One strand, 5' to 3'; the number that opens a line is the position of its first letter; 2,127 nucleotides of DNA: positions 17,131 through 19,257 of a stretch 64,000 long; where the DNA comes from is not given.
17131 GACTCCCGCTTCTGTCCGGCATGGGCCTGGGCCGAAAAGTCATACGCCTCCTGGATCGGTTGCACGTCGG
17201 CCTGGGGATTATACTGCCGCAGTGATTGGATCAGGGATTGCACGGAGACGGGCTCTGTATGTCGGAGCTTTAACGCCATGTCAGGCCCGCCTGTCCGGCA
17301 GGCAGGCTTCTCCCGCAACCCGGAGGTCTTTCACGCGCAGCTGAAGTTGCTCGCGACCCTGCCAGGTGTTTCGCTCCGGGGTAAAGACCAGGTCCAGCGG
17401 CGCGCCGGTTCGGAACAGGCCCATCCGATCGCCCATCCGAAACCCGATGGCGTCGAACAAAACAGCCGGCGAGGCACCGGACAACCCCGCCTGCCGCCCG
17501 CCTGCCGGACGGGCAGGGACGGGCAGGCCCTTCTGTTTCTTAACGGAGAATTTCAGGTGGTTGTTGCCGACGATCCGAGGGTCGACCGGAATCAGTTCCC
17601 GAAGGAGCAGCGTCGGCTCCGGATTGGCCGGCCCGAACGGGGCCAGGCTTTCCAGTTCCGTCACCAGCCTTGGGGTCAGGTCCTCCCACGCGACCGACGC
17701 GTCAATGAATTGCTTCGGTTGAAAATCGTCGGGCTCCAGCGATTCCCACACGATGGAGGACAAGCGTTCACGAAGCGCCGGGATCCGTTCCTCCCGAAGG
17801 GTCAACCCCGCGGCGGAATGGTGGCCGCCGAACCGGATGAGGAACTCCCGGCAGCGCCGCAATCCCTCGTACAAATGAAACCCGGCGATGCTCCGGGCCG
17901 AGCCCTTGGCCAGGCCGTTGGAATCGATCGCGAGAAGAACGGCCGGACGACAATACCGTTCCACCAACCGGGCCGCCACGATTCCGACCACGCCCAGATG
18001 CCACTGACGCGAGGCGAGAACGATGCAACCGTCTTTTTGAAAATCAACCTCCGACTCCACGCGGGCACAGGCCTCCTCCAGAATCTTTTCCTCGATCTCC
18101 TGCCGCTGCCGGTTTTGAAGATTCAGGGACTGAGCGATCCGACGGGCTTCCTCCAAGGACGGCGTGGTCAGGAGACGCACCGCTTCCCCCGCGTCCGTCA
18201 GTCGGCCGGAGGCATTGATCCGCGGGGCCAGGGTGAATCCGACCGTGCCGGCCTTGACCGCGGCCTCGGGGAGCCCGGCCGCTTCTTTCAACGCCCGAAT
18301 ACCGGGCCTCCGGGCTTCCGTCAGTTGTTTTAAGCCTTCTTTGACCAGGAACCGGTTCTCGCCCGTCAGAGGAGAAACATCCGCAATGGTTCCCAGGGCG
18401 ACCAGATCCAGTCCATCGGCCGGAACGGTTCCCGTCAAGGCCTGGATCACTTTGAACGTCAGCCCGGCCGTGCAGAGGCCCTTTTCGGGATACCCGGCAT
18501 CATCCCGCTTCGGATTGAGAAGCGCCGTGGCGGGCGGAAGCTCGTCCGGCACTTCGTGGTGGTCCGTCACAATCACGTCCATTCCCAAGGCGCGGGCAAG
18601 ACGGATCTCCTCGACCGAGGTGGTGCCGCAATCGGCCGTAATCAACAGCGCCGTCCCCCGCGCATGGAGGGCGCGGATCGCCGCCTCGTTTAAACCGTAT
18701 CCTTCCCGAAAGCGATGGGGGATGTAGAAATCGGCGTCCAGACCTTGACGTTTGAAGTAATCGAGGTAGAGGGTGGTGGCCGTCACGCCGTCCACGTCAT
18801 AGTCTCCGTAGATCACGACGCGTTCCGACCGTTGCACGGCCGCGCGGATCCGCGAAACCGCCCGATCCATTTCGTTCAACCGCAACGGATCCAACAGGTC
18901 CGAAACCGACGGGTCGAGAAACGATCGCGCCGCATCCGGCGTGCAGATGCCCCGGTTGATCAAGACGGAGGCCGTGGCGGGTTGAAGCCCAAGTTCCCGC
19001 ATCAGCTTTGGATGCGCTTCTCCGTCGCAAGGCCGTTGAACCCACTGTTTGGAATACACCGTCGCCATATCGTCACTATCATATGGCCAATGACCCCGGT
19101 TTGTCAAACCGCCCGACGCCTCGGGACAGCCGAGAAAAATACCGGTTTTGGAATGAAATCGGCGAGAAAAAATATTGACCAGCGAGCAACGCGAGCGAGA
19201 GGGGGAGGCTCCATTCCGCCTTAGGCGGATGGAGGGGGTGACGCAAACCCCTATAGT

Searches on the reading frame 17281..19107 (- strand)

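Call 36: search_protein_families(library=pfam, proteins=[window:17281-19107:-], max_evalue=0.001)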
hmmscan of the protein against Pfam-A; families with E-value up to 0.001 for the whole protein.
window:17281-19107:- (608 aa): 3 families
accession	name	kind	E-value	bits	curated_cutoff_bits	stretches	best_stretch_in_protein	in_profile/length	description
PF01368.27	DHH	-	4.5e-27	95.2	28.1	1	96-240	1-125/125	DHH family, N-terminal domain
PF17768.7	RecJ_OB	-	2.8e-26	92.1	27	2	468-526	1-61/107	RecJ OB domain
PF02272.25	DHHA1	-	1.2e-13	51.8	25.9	1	362-454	5-101/102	DHHA1 domain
